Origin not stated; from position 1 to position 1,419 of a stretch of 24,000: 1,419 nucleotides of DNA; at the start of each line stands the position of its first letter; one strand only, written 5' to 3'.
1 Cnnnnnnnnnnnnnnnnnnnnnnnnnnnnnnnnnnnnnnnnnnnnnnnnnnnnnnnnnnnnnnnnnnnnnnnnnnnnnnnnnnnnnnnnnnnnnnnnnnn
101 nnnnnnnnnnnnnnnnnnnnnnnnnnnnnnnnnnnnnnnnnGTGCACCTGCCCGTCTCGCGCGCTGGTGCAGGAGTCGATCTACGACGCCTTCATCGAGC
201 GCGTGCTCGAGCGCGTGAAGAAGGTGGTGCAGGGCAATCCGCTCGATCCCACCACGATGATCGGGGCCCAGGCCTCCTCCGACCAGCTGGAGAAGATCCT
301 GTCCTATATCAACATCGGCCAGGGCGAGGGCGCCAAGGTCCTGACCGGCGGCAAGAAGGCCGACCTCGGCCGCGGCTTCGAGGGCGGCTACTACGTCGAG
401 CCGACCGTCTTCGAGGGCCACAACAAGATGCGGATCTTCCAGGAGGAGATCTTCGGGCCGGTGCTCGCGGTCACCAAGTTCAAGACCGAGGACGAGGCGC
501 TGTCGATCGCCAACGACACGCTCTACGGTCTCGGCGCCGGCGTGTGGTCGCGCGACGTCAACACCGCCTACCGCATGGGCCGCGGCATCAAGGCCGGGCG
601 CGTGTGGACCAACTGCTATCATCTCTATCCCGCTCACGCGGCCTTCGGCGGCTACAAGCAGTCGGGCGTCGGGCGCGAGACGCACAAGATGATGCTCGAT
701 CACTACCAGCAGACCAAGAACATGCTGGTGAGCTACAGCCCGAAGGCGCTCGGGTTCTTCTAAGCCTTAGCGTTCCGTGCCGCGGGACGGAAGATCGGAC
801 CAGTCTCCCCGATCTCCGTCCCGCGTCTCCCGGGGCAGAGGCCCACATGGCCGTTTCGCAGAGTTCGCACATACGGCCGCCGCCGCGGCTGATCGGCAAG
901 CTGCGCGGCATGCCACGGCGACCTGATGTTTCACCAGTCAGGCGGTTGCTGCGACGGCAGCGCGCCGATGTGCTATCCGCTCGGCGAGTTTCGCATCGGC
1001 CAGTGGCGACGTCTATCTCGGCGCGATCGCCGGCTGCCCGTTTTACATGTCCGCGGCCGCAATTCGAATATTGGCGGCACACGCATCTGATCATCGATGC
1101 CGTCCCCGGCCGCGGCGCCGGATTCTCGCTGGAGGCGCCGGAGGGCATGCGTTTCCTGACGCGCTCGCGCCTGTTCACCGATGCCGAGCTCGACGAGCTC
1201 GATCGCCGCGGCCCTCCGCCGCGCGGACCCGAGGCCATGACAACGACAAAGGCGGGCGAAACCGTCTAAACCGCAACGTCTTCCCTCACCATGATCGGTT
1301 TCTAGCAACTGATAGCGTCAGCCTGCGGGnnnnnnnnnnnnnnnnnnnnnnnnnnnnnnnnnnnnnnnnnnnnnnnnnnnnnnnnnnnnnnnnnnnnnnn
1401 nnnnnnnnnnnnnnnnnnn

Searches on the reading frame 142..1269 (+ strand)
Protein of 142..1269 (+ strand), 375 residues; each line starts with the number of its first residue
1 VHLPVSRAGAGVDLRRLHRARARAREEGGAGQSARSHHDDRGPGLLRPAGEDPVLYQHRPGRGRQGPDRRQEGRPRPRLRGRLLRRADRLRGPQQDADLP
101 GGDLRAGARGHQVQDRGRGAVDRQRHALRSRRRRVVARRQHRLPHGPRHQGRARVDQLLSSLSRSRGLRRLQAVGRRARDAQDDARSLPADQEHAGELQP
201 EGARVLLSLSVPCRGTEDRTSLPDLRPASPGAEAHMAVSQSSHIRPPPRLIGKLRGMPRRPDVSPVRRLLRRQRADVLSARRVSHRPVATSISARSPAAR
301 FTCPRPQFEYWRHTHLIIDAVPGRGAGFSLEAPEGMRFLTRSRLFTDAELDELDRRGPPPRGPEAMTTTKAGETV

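Call 21: search_protein_families(library=pfam, proteins=[window:142-1269:+], max_evalue=0.00001)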
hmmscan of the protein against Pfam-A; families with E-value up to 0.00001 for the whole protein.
window:142-1269:+ (375 aa): 1 family
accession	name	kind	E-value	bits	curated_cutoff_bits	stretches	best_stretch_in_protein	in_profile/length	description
PF05610.16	DUF779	-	2.3e-15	57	25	1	300-344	50-94/94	Protein of unknown function (DUF779)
